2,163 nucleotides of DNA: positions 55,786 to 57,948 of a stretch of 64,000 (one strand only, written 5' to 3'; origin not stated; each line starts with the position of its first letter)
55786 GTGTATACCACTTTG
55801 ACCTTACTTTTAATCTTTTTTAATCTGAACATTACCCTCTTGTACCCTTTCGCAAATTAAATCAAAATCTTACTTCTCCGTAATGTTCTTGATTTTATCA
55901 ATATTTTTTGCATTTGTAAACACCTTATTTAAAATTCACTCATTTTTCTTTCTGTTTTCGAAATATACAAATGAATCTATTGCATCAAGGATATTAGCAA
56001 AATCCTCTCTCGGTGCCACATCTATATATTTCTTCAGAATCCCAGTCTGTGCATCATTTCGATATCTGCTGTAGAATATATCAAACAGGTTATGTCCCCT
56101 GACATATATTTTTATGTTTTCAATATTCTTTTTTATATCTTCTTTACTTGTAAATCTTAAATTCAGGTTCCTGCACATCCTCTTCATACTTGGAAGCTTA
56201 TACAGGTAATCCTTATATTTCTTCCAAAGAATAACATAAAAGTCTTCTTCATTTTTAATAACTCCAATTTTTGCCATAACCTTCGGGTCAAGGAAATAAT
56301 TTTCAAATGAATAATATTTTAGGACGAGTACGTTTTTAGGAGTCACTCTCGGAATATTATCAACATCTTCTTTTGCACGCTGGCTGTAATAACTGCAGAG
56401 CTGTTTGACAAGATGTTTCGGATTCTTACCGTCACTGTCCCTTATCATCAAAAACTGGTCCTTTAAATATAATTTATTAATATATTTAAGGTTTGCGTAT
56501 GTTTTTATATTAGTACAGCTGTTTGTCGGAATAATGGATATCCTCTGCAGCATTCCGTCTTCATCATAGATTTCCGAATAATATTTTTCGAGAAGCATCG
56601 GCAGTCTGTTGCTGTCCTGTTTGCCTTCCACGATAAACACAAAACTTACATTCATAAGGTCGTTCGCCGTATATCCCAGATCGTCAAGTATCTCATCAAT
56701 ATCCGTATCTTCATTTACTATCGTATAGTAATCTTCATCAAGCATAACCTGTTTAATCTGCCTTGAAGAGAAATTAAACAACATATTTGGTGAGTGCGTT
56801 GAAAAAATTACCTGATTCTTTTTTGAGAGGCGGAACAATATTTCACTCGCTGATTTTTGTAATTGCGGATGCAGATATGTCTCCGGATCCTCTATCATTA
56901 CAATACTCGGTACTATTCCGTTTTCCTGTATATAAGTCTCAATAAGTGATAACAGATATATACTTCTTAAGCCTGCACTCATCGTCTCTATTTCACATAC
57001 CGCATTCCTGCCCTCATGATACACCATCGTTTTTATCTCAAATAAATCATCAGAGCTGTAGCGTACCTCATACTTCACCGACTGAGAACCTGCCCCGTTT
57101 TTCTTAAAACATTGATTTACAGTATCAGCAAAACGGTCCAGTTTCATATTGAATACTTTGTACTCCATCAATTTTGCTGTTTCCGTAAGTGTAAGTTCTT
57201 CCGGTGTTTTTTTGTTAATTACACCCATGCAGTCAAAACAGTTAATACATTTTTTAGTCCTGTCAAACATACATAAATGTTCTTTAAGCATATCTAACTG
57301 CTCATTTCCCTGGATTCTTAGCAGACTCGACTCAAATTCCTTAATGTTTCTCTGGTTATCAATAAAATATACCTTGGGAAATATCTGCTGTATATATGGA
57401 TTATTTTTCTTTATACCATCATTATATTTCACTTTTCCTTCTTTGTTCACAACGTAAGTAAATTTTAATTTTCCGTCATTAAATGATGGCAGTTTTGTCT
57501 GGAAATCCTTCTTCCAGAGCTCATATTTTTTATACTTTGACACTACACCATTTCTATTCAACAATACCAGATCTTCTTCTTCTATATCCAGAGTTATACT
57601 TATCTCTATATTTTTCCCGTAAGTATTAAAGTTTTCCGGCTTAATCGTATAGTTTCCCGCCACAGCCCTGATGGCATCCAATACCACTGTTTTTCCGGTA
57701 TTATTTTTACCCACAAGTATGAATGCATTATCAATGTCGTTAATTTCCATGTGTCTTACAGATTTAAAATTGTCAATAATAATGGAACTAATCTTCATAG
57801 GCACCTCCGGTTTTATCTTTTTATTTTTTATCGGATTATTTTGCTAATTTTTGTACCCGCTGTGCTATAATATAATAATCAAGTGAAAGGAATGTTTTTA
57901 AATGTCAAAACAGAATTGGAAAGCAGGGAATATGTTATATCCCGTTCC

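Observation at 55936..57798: Single-gene ATPase-Toprim (OLD / fused PARIS-like) candidate anti-phage system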

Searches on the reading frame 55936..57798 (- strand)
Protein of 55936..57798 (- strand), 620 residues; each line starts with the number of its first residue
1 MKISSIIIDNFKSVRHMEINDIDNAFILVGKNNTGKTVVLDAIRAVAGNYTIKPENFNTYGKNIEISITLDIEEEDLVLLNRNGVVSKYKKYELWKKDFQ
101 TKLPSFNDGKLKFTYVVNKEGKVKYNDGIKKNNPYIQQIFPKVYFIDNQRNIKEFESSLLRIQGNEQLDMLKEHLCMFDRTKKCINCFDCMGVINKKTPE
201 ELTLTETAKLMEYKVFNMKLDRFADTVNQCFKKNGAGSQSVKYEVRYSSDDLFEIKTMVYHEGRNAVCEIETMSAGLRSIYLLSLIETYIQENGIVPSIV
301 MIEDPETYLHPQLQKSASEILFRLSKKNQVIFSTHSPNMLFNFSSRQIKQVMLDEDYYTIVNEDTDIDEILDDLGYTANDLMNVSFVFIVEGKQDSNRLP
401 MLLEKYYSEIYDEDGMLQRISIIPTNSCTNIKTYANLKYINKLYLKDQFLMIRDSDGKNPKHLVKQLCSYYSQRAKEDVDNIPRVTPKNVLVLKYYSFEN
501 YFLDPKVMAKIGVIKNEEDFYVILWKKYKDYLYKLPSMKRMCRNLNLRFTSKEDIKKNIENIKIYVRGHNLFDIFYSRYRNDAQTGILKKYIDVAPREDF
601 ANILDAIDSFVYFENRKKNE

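Call 3: search_protein_families(library=pfam, proteins=[window:55936-57798:-], max_evalue=1)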
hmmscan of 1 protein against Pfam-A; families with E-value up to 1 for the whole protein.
window:55936-57798:- (620 aa): 8 families
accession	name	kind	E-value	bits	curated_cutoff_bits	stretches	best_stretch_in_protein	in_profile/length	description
PF13175.12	AAA_15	-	1.6e-26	94.3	32.1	1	1-339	1-373/374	AAA ATPase domain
PF13304.12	AAA_21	-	2.5e-15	57.8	27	2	269-339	234-302/304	AAA domain, putative AbiEii toxin, Type IV TA system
PF02463.25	SMC_N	-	5.2e-10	39.6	40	1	3-343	2-205/220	RecF/RecN/SMC N terminal domain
PF13476.12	AAA_23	-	7.7e-06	27.1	27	1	5-148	1-123/201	AAA domain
PF11398.14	DUF2813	-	5.1e-05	23.2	21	1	280-352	261-337/372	Protein of unknown function (DUF2813)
PF20469.4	OLD-like_TOPRIM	-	0.0024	18.8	23.2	1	387-438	6-53/67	Overcoming lysogenization defect protein-like, TOPRIM domain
PF11536.14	DUF3226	-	0.0052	17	27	1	387-494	3-101/208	Protein of unknown function (DUF3226)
PF13555.12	AAA_29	-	0.0065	16.6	27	1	11-46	12-45/61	P-loop containing region of AAA domain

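Call 4: search_protein_families(library=padloc, proteins=[window:55936-57798:-], max_evalue=1)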
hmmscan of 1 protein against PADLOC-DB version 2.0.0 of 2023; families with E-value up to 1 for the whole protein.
window:55936-57798:- (620 aa): 111 families (the best 25 are shown)
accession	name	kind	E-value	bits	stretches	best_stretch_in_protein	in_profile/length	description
PDLC02358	Old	-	5.9e-34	115.8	1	1-436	2-432/578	Old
PDLC02979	AriA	-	1.1e-27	95.8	1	1-340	1-373/373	-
PDLC00067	GajA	-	2.1e-22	77.4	2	289-512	297-512/604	AAA ATPase domain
PDLC02915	ATPase-Toprim_I-B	-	1.7e-21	74.7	2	1-152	1-144/623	-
PDLC02981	AriAB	-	6.4e-21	72.7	2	264-509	301-528/694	-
PDLC02980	AriA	-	6.1e-19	67.1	2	258-340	223-303/304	-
PDLC04178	HEC-01A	-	4.7e-18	63.4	2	266-383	258-376/399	-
PDLC00070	GajA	-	1.9e-17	61.1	2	224-466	214-461/596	AAA ATPase domain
PDLC00062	GajA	-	6.7e-17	59.1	2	1-48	1-47/639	AAA ATPase domain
PDLC00278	PtuA1|PtuA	-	6.7e-16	56.6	1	1-372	1-364/436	AAA ATPase domain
PDLC04135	mad3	-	8.3e-16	56.5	1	2-348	1-335/374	mads_3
PDLC00075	GajA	-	8.9e-16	55.5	2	207-354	183-324/536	AAA ATPase domain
PDLC00271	PtuA1|PtuA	-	1.2e-15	56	2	1-67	1-67/421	AAA ATPase domain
PDLC00096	GajA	-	1.2e-15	55.2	2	280-402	272-404/630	AAA ATPase domain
PDLC00310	PtuA1|PtuA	-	1.7e-15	55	1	1-362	1-356/443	AAA ATPase domain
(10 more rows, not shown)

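Call 5: search_protein_families(library=ncbifam, proteins=[window:55936-57798:-], max_evalue=1)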
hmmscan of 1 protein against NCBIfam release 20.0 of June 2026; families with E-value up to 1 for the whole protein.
window:55936-57798:- (620 aa): 9 families
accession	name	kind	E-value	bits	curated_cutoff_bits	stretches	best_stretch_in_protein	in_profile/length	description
NF038234.1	retron_eff_Eco8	equivalog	2.6e-16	59.4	250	2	1-155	1-160/679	retron Eco8 family effector endonuclease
NF041760.1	PtuA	equivalog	1.7e-11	43.7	500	2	299-358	379-438/524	retron Ec78 anti-phage system effector ATPase PtuA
NF047739.1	antiphage_MADS3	equivalog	7.6e-11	41.8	420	2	249-357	295-396/427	methylation-associated defense system AAA family ATPase MAD3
NF003034.1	PRK03918.1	equivalog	2.5e-05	22.5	700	1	1-103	1-113/878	DNA double-strand break repair ATPase Rad50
TIGR00611.2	recf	equivalog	4.2e-05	22.9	172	1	3-56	1-54/339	DNA replication/repair protein RecF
TIGR00634.1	recN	equivalog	0.0058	15.6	407.85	1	4-49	3-48/563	DNA repair protein RecN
TIGR04179.1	rhombo_lipo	equivalog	0.027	13.8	150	1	395-452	60-116/259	rhombotarget lipoprotein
TIGR00618.1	sbcc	subfamily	0.054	11.4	478.5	1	1-43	1-47/1043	exonuclease subunit SbcC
TIGR03411.1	urea_trans_UrtD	equivalog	0.065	12.9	304.1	1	6-44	10-49/242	urea ABC transporter ATP-binding protein UrtD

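Call 7: find_homologous_proteins(query=window:55936-57798:-, max_evalue=0.001)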
Query window:55936-57798:- (620 aa): 3988 proteins with E <= 0.001 among 8000 candidates; the best 120 are listed.
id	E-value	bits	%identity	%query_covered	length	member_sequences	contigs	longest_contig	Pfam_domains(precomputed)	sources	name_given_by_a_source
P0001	0.0e+0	1342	97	100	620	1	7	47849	PF13175.13,PF13476.13,PF02463.26,PF13304.13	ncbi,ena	-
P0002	0.0e+0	1167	82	100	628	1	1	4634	PF11398.15,PF13175.13,PF02463.26,PF13304.13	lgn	-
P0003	0.0e+0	1157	81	100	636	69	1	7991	PF11398.15,PF13175.13,PF02463.26,PF13304.13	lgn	-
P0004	0.0e+0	1145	82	100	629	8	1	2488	PF11398.15,PF13175.13,PF02463.26,PF13304.13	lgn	-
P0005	0.0e+0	1139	81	100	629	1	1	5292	PF11398.15,PF13175.13,PF02463.26,PF13304.13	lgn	-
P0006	0.0e+0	1138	81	100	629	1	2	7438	PF11398.15,PF13175.13,PF02463.26,PF13304.13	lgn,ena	-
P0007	0.0e+0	1137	81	100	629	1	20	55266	PF11398.15,PF13175.13,PF02463.26,PF13304.13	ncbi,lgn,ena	-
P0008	0.0e+0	1136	80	100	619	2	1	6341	PF11398.15,PF13175.13,PF02463.26,PF13304.13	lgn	-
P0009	0.0e+0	1134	80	100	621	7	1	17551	PF13175.13,PF02463.26,PF13304.13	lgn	-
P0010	0.0e+0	1133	80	100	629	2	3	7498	PF11398.15,PF13175.13,PF02463.26,PF13304.13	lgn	-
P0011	0.0e+0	1105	79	100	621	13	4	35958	PF11398.15,PF13175.13,PF02463.26,PF13304.13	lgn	-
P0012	0.0e+0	1070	76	100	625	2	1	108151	PF11398.15,PF13175.13,PF02463.26,PF13304.13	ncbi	-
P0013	0.0e+0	1069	77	100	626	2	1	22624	PF11398.15,PF13175.13,PF02463.26,PF13304.13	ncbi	-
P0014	0.0e+0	1068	76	100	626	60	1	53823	PF11398.15,PF13175.13,PF02463.26,PF13304.13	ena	-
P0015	0.0e+0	1067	75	100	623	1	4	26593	PF11398.15,PF13175.13,PF02463.26,PF13304.13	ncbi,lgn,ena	-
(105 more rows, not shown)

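Call 9: find_related_loci(query=window:55936-57798:-, collection=genome_contigs, flank=8000)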
Query window:55936-57798:- (620 aa) in genome_contigs; peptide patterns used: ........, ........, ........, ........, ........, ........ (x = any residue, [..] = any of these).
598 stretches matched a pattern (row limit reached: there are more); 573 encode a relative of the query (tblastn E <= 1e-3); the best 80 are kept; 80 distinct loci.
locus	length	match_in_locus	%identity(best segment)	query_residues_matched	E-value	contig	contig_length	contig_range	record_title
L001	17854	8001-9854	82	1-618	0e+0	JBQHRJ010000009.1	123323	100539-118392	Lachnospiraceae bacterium HCP1S3_C2 contig00009, whole genome shotgun sequence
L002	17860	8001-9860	81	1-620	0e+0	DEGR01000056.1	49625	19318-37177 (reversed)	MAG TPA_asm: Lachnospira sp. UBA2821 UBA2821_contig_5900, whole genome shotgun sequence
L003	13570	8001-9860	73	1-620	0e+0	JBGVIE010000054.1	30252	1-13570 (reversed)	MAG: Lachnospiraceae bacterium isolate fecal_MAG_327 fecal_MAG_327_contig_0054, whole genome shotgun sequence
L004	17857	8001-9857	75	1-619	0e+0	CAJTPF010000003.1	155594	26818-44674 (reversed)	MAG TPA_asm: uncultured Lachnospiraceae bacterium isolate MGBC108656 genome assembly, contig: MGBC108656.3, whole genome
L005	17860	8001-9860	75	1-620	0e+0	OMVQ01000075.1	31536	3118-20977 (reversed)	uncultured Clostridiales bacterium isolate RUG015 genome assembly, contig: k87_40386477, whole genome shotgun sequence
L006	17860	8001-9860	71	1-620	0e+0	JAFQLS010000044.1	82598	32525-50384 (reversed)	MAG: Lachnospiraceae bacterium isolate RGIG1934 Goat_Cecum.Co__c2465035, whole genome shotgun sequence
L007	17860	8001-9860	74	1-620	0e+0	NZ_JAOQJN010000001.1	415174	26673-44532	Bovifimicola ammoniilytica strain Sanger_97 .13414_6_2.1, whole genome shotgun sequence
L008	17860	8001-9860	70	1-620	0e+0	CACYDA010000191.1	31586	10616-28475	MAG: uncultured Lachnospiraceae bacterium isolate RUG11835 genome assembly, contig: RUG11835_asm_191, whole genome shotg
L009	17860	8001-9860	69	1-618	0e+0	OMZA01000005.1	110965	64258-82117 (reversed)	uncultured Clostridiales bacterium isolate RUG091 genome assembly, contig: scaffold_14, whole genome shotgun sequence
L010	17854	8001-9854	67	1-618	0e+0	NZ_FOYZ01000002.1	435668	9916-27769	Anaeromicropila populeti strain 743A, whole genome shotgun sequence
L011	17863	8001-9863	67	1-620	0e+0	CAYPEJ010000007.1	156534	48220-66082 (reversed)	MAG TPA_asm: uncultured Anaeromicropila sp. isolate SRP313737_co1_106 genome assembly, contig: NODE_103_length_156534_co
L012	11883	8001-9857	66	1-618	0e+0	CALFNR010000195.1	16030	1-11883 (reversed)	MAG TPA_asm: uncultured Lachnoclostridium sp. isolate SRR1747057_bin.44_CONCOCT_v1.1_MAG genome assembly, contig: ERZ808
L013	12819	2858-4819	66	1-620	0e+0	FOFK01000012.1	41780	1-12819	Lachnospiraceae bacterium RM5 genome assembly, contig: IE08DRAFT_scaffold00011.11, whole genome shotgun sequence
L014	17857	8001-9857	67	1-619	0e+0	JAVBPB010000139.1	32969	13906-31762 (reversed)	MAG: Mobilisporobacter sp. isolate EPI_MAG_00126 c_000006277297, whole genome shotgun sequence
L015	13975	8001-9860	65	1-618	0e+0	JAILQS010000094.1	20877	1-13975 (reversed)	MAG: Lachnospiraceae bacterium isolate RUI364 k141_9072086_flag=0_multi=29.2192_len=20877, whole genome shotgun sequence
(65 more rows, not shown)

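Call 15: search_solved_structures(query=window:55936-57798:-, max_evalue=1, show_alignments=2)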
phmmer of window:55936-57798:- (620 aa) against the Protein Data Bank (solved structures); distinct sequences matched with E-value up to 1: 20.
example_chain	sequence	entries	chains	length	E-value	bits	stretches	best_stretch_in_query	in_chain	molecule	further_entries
9n69_A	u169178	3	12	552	1.3e-08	37.3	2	297-350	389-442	AAA family ATPase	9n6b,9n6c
6p74_A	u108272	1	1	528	5.9e-08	35.1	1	270-362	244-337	Putative ATP-dependent endonuclease of the OLD family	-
8jq9_B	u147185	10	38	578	4.1e-07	32.3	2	299-357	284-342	Endonuclease GajA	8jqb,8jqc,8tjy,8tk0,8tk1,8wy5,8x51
8wy4_A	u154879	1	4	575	4.1e-07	32.3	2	299-357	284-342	Endonuclease GajA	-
8j4t_A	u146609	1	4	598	4.6e-07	32.1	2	299-357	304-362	Endonuclease GajA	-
8sm3_A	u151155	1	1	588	1.2e-06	30.7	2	299-357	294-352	Endonuclease GajA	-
8u7i_A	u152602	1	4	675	1.9e-06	30.1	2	299-357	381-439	Endonuclease GajA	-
8ee4_A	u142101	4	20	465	8e-06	28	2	1-79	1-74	PtuA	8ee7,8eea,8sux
9e8z_C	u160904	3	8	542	0.00066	21.7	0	298-348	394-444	Retron Ec83 probable ATPase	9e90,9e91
22bu_B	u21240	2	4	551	0.0017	20.4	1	251-351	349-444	AAA family ATPase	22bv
22et_E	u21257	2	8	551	0.004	19.1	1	251-351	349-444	PtuA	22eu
9o4a_A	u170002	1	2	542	0.0057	18.6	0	2-45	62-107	Retron Ec83 probable ATPase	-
9vkz_A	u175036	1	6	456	0.017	17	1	278-351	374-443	Retron Ec78 probable ATPase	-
9vh1_D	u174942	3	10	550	0.02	16.8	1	278-356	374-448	Retron Ec78 probable ATPase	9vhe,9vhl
9kjx_B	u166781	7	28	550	0.03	16.2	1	278-356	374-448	AAA family ATPase | Retron I-A effector PtuA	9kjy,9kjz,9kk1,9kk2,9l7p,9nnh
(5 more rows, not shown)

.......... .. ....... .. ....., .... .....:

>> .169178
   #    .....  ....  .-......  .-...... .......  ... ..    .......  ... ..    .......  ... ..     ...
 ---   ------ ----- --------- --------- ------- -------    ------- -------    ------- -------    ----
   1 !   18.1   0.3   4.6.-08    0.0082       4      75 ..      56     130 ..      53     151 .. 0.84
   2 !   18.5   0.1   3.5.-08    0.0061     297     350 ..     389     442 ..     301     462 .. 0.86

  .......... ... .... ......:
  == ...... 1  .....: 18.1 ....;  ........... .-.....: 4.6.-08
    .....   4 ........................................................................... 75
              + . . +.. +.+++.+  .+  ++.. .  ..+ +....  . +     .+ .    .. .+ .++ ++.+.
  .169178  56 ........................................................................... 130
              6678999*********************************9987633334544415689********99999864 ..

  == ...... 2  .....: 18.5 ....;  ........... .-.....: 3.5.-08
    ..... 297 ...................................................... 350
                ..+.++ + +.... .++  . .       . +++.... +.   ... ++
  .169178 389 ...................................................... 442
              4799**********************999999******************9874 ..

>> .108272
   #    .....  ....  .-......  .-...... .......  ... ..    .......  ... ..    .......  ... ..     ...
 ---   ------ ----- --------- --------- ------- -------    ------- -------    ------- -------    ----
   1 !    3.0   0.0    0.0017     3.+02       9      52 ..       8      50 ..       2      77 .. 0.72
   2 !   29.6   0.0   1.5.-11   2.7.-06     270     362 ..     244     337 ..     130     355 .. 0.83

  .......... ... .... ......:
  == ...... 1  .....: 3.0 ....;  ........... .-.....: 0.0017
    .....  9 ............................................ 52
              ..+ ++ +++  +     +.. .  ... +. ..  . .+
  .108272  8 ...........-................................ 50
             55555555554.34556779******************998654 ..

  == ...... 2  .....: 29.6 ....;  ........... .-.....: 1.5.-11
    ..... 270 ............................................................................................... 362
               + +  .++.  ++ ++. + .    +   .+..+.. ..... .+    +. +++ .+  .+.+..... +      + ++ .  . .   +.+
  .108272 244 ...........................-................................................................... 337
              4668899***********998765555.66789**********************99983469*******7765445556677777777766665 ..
